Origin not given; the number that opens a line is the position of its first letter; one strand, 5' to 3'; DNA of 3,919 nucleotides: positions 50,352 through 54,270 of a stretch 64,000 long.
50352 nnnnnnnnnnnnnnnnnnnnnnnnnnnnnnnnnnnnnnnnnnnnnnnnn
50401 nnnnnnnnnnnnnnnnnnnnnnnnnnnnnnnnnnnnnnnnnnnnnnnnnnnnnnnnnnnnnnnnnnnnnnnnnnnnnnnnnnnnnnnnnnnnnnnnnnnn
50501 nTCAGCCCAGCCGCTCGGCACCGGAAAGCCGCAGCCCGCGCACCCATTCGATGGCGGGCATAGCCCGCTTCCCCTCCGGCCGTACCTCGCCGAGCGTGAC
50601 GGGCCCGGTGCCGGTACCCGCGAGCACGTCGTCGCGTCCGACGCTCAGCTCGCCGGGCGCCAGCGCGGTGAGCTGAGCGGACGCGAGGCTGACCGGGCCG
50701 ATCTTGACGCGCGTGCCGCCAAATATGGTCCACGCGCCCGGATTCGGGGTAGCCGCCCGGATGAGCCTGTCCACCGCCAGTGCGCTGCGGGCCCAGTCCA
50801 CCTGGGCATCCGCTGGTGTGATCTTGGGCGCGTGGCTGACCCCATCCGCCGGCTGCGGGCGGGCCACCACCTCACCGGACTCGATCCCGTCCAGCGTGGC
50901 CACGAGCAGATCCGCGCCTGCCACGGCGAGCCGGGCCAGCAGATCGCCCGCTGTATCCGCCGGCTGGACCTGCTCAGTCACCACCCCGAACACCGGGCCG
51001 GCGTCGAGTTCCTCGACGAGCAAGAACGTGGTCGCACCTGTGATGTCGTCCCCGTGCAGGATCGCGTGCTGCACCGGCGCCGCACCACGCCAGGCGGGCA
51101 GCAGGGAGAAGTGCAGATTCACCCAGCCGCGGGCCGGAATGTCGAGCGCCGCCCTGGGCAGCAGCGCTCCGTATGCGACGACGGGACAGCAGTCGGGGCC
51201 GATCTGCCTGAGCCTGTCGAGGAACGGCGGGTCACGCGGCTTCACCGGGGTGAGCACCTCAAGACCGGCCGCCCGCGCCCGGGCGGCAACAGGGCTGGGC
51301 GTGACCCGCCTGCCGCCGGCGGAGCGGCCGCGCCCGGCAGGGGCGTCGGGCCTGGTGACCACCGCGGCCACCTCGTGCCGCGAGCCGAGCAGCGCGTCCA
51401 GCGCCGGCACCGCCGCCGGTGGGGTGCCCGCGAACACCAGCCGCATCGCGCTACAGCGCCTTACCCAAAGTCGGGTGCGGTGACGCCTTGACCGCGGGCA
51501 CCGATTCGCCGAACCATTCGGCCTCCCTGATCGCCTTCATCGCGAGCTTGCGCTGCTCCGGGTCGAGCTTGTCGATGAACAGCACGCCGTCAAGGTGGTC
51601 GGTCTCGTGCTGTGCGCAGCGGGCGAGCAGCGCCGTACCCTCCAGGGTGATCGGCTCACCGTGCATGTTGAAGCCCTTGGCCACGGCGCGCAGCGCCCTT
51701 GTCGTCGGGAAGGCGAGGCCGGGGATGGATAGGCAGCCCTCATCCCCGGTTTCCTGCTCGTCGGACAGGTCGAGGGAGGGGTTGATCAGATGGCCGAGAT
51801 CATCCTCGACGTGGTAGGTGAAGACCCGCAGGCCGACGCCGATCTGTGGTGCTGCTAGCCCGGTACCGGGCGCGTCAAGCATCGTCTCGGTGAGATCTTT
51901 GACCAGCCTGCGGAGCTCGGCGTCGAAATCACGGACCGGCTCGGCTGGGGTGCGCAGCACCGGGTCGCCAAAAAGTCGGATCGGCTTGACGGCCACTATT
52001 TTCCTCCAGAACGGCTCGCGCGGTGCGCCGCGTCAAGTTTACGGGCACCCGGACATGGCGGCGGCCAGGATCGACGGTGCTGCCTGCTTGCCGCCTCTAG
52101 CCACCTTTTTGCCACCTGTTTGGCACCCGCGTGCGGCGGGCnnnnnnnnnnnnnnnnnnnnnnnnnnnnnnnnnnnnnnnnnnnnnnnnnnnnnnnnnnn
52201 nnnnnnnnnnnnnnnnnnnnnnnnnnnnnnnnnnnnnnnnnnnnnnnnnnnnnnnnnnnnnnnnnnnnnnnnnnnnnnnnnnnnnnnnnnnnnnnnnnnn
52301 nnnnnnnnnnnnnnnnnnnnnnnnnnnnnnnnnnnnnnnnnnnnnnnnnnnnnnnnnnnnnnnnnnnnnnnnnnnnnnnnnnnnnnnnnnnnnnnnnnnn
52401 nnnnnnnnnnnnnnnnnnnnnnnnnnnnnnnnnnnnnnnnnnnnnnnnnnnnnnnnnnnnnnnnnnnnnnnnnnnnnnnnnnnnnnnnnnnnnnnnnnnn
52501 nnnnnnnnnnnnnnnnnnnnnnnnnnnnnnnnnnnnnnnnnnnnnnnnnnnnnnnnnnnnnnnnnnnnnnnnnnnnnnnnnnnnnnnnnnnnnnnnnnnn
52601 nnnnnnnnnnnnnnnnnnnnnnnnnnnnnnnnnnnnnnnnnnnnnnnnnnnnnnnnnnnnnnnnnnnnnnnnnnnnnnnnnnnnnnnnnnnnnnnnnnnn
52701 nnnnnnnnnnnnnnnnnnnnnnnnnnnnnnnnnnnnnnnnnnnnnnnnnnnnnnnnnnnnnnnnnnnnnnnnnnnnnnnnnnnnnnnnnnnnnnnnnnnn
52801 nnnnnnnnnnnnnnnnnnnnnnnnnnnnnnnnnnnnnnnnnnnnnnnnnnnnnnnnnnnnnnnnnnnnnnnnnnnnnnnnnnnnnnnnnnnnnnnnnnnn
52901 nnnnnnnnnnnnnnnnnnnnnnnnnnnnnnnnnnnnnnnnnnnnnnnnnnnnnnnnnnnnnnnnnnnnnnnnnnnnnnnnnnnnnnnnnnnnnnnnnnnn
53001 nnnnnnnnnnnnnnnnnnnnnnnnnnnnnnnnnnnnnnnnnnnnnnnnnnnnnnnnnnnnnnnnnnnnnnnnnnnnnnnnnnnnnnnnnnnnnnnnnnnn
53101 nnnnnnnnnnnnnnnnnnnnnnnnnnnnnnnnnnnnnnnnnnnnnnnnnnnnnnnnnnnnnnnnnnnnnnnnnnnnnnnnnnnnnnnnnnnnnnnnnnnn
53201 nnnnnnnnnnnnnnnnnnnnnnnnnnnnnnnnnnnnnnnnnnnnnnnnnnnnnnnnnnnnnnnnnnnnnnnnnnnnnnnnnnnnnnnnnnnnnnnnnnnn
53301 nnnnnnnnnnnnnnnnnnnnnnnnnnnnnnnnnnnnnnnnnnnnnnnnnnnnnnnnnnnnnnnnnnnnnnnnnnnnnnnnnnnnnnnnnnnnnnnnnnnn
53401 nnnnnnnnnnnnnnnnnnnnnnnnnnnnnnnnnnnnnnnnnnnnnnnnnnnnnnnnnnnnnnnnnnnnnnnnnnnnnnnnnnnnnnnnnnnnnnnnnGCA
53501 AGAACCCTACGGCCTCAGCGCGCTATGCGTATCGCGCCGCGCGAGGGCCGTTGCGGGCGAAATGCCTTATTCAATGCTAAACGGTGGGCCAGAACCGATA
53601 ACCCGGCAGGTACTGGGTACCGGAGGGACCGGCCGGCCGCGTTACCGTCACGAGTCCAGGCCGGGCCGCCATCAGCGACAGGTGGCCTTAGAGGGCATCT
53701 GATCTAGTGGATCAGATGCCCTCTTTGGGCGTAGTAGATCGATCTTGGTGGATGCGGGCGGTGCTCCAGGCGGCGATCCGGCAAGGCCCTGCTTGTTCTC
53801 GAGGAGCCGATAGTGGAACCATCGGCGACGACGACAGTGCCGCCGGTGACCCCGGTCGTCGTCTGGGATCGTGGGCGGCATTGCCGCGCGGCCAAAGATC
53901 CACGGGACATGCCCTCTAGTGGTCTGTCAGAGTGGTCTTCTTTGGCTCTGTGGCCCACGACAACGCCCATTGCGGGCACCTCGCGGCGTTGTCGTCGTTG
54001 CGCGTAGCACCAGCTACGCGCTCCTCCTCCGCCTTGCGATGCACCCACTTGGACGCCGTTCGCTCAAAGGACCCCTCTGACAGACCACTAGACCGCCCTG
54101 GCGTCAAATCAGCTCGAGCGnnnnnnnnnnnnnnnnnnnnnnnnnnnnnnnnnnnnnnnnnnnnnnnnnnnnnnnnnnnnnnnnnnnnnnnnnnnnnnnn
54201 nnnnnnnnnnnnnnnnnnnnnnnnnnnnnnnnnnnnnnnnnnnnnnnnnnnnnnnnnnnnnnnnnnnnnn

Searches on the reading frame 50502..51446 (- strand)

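Call 94: search_protein_families(library=pfam, proteins=[window:50502-51446:-], max_evalue=0.001)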
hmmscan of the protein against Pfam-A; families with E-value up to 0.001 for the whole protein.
window:50502-51446:- (314 aa): 2 families
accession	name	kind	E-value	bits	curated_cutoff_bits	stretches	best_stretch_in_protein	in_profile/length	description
PF00551.24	Formyl_trans_N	-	7.8e-31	107.7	26.1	1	1-184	1-180/181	Formyl transferase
PF02911.23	Formyl_trans_C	-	1.1e-19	70.9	21.1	1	208-305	1-99/100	Formyl transferase, C-terminal domain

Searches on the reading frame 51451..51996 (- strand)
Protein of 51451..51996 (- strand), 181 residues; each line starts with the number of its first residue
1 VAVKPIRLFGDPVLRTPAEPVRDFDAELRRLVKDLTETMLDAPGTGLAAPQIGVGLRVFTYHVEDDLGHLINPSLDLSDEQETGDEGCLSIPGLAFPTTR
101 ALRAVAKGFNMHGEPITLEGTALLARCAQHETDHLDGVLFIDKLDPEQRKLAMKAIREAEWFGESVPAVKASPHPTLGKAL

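Call 94: search_protein_families(library=pfam, proteins=[window:51451-51996:-], max_evalue=0.001)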
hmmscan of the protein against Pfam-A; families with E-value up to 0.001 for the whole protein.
window:51451-51996:- (181 aa): 1 family
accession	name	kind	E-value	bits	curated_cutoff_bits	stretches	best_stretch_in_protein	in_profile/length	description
PF01327.26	Pep_deformylase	-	1e-43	149.1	22.8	1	4-149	2-155/156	Polypeptide deformylase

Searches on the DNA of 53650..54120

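Call 57: search_rna_families(source=window, start=53650, end=54120, threshold=evalue, max_evalue=10)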
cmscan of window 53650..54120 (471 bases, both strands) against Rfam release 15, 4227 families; matches with E-value up to 10: 4.
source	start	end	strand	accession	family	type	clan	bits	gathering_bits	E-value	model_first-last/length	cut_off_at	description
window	53836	53883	+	RF04201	MIR7510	Gene; miRNA;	-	20.3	93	0.22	1-79/79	no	MIR7510 microRNA precursor family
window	53678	53736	+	RF04117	MIR5200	Gene; miRNA;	-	18.3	70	0.61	1-92/92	no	MIR5200 microRNA precursor family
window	53825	54001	+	RF04104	MIR918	Gene; miRNA;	-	16.1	268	1.8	1-265/265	no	MIR918 microRNA precursor family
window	53835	53882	-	RF04201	MIR7510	Gene; miRNA;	-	14.8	93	5.8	1-79/79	no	MIR7510 microRNA precursor family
